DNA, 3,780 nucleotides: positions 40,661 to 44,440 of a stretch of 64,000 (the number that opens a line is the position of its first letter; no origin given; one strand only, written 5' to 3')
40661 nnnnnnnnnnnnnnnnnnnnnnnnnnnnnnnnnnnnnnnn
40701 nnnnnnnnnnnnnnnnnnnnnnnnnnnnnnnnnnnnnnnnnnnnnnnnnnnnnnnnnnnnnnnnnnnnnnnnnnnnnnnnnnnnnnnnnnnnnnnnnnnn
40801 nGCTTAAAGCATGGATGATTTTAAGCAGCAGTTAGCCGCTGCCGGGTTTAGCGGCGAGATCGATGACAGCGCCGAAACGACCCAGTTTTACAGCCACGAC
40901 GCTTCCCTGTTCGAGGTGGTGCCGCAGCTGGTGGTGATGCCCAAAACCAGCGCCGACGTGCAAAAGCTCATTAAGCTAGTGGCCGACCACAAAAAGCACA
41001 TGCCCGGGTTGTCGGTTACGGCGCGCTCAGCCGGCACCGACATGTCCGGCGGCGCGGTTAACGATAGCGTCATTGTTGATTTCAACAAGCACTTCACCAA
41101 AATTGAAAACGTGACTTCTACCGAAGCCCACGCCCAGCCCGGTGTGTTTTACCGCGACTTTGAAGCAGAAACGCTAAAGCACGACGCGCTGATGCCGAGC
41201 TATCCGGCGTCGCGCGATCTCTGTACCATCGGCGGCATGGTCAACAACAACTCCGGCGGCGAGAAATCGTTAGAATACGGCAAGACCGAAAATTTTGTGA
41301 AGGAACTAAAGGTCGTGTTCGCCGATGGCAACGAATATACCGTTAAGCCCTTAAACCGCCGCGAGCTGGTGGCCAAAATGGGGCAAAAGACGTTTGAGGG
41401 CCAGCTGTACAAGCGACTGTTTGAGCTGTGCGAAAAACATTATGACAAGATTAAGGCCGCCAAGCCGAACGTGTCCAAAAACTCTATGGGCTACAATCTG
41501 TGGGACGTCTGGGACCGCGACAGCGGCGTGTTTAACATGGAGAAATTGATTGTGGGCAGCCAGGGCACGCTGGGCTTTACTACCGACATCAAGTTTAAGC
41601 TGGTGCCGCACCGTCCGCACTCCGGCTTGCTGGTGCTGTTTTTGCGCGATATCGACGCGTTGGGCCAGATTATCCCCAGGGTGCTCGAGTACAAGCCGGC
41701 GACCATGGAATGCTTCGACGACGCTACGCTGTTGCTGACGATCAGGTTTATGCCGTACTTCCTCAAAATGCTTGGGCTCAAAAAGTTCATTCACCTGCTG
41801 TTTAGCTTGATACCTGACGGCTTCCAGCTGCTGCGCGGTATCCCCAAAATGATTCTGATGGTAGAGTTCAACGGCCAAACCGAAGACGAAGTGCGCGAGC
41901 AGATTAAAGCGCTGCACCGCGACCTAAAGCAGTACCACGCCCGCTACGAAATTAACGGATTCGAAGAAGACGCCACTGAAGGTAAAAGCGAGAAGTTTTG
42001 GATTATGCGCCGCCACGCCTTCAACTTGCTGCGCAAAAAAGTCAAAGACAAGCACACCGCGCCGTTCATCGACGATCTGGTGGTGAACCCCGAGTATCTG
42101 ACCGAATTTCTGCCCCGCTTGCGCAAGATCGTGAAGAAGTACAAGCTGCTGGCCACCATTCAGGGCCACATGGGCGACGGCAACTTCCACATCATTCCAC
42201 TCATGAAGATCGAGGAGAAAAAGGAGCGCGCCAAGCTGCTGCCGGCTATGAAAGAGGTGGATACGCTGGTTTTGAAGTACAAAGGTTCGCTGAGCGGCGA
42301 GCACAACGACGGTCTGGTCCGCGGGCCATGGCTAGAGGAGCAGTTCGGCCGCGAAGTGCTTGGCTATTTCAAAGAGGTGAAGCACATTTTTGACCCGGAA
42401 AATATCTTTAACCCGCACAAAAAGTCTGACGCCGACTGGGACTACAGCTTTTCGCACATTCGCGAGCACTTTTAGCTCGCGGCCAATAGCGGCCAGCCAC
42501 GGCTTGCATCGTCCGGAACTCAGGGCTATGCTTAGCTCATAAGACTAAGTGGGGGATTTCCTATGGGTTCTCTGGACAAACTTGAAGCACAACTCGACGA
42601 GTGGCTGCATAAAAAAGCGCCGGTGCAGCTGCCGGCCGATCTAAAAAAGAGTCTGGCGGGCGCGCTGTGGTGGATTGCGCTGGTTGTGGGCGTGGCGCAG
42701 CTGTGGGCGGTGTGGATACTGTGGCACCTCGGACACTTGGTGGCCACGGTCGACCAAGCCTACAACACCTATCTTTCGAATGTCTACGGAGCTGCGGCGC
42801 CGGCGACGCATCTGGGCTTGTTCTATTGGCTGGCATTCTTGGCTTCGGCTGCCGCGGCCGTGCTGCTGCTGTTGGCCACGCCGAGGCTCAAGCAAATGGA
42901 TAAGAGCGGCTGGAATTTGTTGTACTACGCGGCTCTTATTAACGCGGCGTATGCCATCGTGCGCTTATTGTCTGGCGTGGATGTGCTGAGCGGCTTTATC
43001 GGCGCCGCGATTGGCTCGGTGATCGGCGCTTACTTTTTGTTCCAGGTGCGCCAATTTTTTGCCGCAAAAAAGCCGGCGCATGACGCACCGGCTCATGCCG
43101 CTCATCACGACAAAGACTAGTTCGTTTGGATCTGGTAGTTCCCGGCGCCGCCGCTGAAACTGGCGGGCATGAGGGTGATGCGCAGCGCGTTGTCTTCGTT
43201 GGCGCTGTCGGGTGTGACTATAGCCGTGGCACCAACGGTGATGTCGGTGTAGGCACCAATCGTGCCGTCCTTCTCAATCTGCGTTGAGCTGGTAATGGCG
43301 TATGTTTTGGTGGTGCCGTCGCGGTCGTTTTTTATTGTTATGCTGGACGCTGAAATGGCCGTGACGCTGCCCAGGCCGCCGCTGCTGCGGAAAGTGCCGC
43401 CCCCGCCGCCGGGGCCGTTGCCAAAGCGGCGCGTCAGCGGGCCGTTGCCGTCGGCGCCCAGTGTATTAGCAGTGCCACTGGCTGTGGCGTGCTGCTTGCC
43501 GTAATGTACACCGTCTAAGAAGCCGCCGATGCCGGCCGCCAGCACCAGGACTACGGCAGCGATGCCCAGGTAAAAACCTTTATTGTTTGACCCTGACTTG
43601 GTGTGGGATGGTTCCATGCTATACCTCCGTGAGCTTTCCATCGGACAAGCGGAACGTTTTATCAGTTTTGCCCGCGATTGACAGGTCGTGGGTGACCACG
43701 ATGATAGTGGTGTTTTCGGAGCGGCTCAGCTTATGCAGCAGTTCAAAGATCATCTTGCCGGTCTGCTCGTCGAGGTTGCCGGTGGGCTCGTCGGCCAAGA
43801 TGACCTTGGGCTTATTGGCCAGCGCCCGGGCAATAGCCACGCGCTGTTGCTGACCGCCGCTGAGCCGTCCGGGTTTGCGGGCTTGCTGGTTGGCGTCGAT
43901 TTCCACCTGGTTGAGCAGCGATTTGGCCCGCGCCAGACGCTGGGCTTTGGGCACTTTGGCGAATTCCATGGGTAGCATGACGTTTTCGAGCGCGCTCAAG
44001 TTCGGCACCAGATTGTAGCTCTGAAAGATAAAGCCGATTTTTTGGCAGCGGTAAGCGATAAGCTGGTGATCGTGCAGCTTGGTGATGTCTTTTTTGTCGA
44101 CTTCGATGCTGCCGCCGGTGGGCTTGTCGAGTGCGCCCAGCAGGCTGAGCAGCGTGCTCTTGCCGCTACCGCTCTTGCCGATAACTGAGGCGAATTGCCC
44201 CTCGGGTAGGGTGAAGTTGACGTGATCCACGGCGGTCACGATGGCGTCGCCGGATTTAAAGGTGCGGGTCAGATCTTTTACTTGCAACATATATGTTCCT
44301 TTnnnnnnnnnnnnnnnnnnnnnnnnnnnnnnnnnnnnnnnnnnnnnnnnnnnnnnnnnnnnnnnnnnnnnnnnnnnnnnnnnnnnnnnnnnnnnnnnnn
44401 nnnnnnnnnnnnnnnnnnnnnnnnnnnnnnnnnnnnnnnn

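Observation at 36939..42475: Candidate new arginine-sensing and oxidation module: oxidase, TrmB, Ldh_2 reductase, CASTOR-like ACT and FAD oxidase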

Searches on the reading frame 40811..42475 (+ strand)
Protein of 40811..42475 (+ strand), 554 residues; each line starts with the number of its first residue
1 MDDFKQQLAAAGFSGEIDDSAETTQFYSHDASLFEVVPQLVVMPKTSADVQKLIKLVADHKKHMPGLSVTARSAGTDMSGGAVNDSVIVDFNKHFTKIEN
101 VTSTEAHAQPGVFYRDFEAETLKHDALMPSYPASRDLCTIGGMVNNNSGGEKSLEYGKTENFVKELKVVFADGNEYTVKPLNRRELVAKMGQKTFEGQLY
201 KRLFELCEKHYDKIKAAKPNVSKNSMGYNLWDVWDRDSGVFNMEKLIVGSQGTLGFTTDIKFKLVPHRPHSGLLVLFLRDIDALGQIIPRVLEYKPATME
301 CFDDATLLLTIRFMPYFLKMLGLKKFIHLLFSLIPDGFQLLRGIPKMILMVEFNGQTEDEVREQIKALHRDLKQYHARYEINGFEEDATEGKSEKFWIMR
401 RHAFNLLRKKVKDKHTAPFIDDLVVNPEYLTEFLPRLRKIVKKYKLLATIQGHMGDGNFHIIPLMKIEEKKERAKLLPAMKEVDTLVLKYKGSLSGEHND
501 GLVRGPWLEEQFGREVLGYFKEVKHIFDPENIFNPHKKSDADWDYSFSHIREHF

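Call 3: search_protein_families(library=pfam, proteins=[window:40811-42475:+], max_evalue=0.01)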
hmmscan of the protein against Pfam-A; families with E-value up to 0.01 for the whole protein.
window:40811-42475:+ (554 aa): 2 families
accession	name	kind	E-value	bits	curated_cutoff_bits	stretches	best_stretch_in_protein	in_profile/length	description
PF02913.24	FAD-oxidase_C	-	3.7e-43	148.5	21.2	1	273-537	7-247/248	FAD linked oxidases, C-terminal domain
PF01565.28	FAD_binding_4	-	5e-28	98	26.4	1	38-176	1-136/139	FAD binding domain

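Call 4: search_protein_families(library=ncbifam, proteins=[window:40811-42475:+], max_evalue=0.01)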
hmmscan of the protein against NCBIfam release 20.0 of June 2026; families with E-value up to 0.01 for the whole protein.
window:40811-42475:+ (554 aa): 5 families
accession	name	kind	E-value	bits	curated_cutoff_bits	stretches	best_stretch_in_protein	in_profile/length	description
NF049975.1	2HglutDHaseYdiJ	equivalog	2.1e-81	274.1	1350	1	3-538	17-539/1018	D-2-hydroxyglutarate dehydrogenase YdiJ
TIGR00387.1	glcD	equivalog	8.7e-65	219.2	567.9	3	346-537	231-413/413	glycolate oxidase subunit GlcD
NF008408.0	PRK11230.1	equivalog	3.2e-35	121.6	897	2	23-178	40-194/499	glycolate oxidase subunit GlcD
NF008439.0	PRK11282.1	equivalog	7.7e-07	28.3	284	1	241-310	147-216/358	glycolate oxidase subunit GlcE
NF053785.1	DcplphribOxDprE1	equivalog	0.00071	18.9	500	1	41-182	18-154/449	decaprenylphosphoryl-beta-D-ribose oxidase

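Call 48: find_homologous_proteins(query=window:40811-42475:+, max_evalue=1e-30)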
Query window:40811-42475:+ (554 aa): 8000 proteins with E <= 1e-30 among 8000 candidates; the best 120 are listed.
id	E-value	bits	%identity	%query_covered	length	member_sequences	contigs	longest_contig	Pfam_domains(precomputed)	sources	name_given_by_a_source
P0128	0.0e+0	1274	100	100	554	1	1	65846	PF01565.29,PF02913.25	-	-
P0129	0.0e+0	1196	93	100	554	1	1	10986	PF01565.29,PF02913.25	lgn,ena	-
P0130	0.0e+0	1136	88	100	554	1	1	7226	PF01565.29,PF02913.25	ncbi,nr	ncbi:MAG TPA: FAD-binding oxidoreductase [Candidatus Saccharimonadales bacterium]|nr:FAD-binding oxi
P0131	0.0e+0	1128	87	100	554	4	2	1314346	PF01565.29,PF02913.25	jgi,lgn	jgi:FAD/FMN-containing dehydrogenase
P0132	0.0e+0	1127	88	100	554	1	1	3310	PF01565.29,PF02913.25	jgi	jgi:FAD/FMN-containing dehydrogenase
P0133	0.0e+0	1124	88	100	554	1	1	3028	PF01565.29,PF02913.25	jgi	jgi:FAD/FMN-containing dehydrogenase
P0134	0.0e+0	1123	87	100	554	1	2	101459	PF01565.29,PF02913.25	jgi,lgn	jgi:FAD/FMN-containing dehydrogenase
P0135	0.0e+0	1122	86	100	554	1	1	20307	PF01565.29,PF02913.25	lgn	-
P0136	0.0e+0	1121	87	100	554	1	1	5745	PF01565.29,PF02913.25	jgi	jgi:FAD/FMN-containing dehydrogenase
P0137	0.0e+0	1121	86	100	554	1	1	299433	PF01565.29,PF02913.25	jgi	jgi:FAD/FMN-containing dehydrogenase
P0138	0.0e+0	1120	86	100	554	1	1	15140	PF01565.29,PF02913.25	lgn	-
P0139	0.0e+0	1119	86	100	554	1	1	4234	PF01565.29,PF02913.25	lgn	-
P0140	0.0e+0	1115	86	100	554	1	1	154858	PF01565.29,PF02913.25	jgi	jgi:FAD/FMN-containing dehydrogenase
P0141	0.0e+0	1109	86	100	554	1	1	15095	PF01565.29,PF02913.25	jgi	jgi:FAD/FMN-containing dehydrogenase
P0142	0.0e+0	1095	84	100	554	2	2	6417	PF01565.29,PF02913.25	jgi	jgi:FAD/FMN-containing dehydrogenase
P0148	0.0e+0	1061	82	100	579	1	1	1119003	PF01565.29,PF02913.25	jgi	jgi:FAD/FMN-containing dehydrogenase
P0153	0.0e+0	1048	81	100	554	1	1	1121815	PF01565.29,PF02913.25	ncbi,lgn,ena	-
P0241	6.2e-294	994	76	100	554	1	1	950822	PF01565.29,PF02913.25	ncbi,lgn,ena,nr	ncbi:MAG TPA: FAD-binding oxidoreductase [Candidatus Saccharimonadales bacterium]|nr:FAD-binding oxi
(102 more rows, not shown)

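Call 49: find_encoding_contigs(protein=P0153, flank=9000, max_places=1)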
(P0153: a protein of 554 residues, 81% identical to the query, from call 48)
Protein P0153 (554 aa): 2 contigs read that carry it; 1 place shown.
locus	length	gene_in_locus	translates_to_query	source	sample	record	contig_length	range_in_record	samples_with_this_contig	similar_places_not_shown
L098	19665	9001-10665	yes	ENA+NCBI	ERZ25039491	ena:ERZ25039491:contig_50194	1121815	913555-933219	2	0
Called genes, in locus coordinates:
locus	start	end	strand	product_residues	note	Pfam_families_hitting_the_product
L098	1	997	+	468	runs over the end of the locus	PF02874:ATP-synt_ab_N, PF00006:ATP-synt_ab, PF22919:ATP-synt_VA_C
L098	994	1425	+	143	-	PF02823:ATP-synt_DE_N, PF00401:ATP-synt_DE (weak)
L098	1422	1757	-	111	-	-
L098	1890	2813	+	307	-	-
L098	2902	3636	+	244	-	PF00230:MIP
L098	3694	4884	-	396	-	PF07992:Pyr_redox_2, PF13454:NAD_binding_9 (faint), PF00070:Pyr_redox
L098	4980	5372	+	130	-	PF00903:Glyoxalase (weak)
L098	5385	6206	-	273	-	PF01978:TrmB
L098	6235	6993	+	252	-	-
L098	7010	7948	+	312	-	PF00892:EamA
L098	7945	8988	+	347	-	PF02615:Ldh_2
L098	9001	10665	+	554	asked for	PF01565:FAD_binding_4, PF02913:FAD-oxidase_C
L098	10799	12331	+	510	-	PF00535:Glycos_transf_2, PF13641:Glyco_tranf_2_3, PF13632:Glyco_trans_2_3 (faint)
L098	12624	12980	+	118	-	-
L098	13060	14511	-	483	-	PF00083:Sugar_tr (weak), PF07690:MFS_1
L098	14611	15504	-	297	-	-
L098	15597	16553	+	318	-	PF00116:COX2, PF06481:COX_ARM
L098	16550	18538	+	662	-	PF00115:COX1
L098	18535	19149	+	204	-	PF00510:COX3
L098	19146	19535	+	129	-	PF03626:COX4_pro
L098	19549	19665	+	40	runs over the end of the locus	-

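Call 50: find_encoding_contigs(protein=P0241, flank=9000, max_places=1)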
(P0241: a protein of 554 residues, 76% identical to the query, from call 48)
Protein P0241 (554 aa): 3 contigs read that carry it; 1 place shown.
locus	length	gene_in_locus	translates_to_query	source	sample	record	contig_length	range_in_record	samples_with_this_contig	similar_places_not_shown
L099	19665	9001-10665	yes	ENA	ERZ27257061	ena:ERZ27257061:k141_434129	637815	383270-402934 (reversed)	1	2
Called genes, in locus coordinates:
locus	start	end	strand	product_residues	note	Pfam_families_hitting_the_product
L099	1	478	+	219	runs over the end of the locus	PF00230:MIP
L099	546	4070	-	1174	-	PF00580:UvrD-helicase, PF13245:AAA_19, PF13604:AAA_30 (faint), PF00580:UvrD-helicase, PF13245:AAA_19 (weak), PF13361:UvrD_C, PF13538:UvrD_C_2 (faint), PF12705:PDDEXK_1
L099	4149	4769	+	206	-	-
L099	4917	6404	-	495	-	-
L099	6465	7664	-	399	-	PF01266:DAO (faint), PF07992:Pyr_redox_2, PF13450:NAD_binding_8 (faint), PF13454:NAD_binding_9 (faint), PF13738:Pyr_redox_3 (faint), PF00070:Pyr_redox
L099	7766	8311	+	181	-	-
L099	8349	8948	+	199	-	-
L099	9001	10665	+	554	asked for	PF01565:FAD_binding_4, PF02913:FAD-oxidase_C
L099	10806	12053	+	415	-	PF00270:DEAD, PF04851:ResIII, PF00271:Helicase_C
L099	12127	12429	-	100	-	PF00076:RRM_1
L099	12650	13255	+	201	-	-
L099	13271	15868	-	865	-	-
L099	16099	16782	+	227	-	-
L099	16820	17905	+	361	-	-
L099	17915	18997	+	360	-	-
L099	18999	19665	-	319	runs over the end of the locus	PF00924:MS_channel_2nd (weak)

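Call 70: search_solved_structures(query=window:40811-42475:+, max_evalue=1e-10)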
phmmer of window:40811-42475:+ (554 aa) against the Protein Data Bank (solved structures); distinct sequences matched with E-value up to 1e-10: 10.
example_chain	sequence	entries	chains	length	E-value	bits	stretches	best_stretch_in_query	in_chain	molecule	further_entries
7qh2_C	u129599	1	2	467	6.7e-29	104.3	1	351-537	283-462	Lactate dehydrogenase (NAD(+),ferredoxin) subunit LctD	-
9qgz_A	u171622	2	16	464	1.5e-27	99.9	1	7-174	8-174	Glycolate oxidase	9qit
8jdc_A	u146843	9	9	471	2.5e-20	76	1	391-537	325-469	Probable D-lactate dehydrogenase, mitochondrial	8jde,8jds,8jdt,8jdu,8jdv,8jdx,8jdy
8jdb_A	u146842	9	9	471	6.2e-19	71.4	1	391-537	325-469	Probable D-lactate dehydrogenase, mitochondrial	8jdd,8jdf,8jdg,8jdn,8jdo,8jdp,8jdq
3pm9_A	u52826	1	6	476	3.2e-17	65.8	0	11-175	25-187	Putative oxidoreductase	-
6lpn_A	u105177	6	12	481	1e-14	57.5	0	40-174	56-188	D-2-hydroxyglutarate dehydrogenase, mitochondrial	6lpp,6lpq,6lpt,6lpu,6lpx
2uuu_A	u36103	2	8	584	1.7e-13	53.5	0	462-537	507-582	ALKYLDIHYDROXYACETONEPHOSPHATE SYNTHASE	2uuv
4bby_A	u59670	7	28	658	9.3e-11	44.4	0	31-171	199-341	ALKYLDIHYDROXYACETONEPHOSPHATE SYNTHASE, PEROXISOMAL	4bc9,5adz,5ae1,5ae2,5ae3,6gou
4bca_A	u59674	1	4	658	9.3e-11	44.4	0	31-171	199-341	ALKYLDIHYDROXYACETONEPHOSPHATE SYNTHASE, PEROXISOMAL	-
4bc7_A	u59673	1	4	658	9.3e-11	44.4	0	31-171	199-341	ALKYLDIHYDROXYACETONEPHOSPHATE SYNTHASE, PEROXISOMAL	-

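Call 75: find_encoding_contigs(protein=P0148, flank=9000, max_places=1)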
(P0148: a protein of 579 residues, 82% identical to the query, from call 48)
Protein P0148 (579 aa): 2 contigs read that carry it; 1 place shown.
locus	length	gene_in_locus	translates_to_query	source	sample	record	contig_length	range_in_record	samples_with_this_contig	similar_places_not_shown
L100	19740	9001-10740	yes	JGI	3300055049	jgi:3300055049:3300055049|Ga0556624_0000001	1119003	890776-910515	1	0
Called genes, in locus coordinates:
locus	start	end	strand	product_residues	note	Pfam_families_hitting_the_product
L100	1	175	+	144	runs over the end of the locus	PF02823:ATP-synt_DE_N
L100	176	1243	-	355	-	-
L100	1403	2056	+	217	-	PF00230:MIP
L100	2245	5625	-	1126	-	PF00580:UvrD-helicase, PF13245:AAA_19, PF13604:AAA_30 (faint), PF13361:UvrD_C, PF13538:UvrD_C_2 (faint), PF12705:PDDEXK_1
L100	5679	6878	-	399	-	PF07992:Pyr_redox_2, PF13454:NAD_binding_9 (faint), PF00070:Pyr_redox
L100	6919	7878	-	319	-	PF03631:Virul_fac_BrkB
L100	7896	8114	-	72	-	-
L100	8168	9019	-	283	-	-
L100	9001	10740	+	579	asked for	PF01565:FAD_binding_4, PF02913:FAD-oxidase_C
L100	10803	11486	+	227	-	-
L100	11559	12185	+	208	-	-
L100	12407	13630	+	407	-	PF00270:DEAD, PF04851:ResIII, PF00271:Helicase_C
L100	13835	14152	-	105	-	PF00076:RRM_1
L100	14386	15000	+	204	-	-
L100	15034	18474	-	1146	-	PF09826:Beta_propel (faint), PF08309:LVIVD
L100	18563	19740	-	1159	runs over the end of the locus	PF08309:LVIVD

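Call 107: search_protein_families(library=pfam, proteins=[L098:6235-6993:+, L100:8168-9019:-, L099:7766-8311:+], max_evalue=0.01)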
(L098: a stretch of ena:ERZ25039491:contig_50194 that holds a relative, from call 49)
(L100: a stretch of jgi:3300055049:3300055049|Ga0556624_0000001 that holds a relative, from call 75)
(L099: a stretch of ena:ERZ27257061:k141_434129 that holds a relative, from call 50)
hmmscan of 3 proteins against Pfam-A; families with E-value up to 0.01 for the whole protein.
L098:6235-6993:+ (252 aa): 0 families

L100:8168-9019:- (283 aa): 0 families

L099:7766-8311:+ (181 aa): 0 families

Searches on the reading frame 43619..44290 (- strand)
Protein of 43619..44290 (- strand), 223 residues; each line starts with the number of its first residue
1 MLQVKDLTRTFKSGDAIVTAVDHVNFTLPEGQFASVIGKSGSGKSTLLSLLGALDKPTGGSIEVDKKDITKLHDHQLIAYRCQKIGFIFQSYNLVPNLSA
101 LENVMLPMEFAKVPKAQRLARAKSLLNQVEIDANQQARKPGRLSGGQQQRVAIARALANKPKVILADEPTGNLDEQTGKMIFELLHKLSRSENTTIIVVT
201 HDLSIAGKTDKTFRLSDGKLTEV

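Call 19: search_protein_families(library=pfam, proteins=[window:43619-44290:-], max_evalue=0.01)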
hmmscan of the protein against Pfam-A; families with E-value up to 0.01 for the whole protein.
window:43619-44290:- (223 aa): 8 families
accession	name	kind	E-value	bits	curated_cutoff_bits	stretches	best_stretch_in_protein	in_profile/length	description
PF00005.33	ABC_tran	-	7.4e-36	124.2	25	1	22-170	2-136/137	ABC transporter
PF02463.25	SMC_N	-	1.4e-07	31.6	40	1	120-216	121-212/220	RecF/RecN/SMC N terminal domain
PF13304.12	AAA_21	-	7.6e-05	23.3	27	0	33-54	1-22/304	AAA domain, putative AbiEii toxin, Type IV TA system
PF13191.12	AAA_16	-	0.0003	21.8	32.6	1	31-197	24-167/167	AAA ATPase domain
PF13175.12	AAA_15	-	0.00077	19.6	32.1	0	35-72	27-68/374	AAA ATPase domain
PF13401.12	AAA_22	-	0.0011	19.7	27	1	32-198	6-120/130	AAA domain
PF13555.12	AAA_29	-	0.0018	18.4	27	1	30-48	22-39/61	P-loop containing region of AAA domain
PF12846.13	AAA_10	-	0.0082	15.7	27.5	0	160-209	240-289/362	AAA-like domain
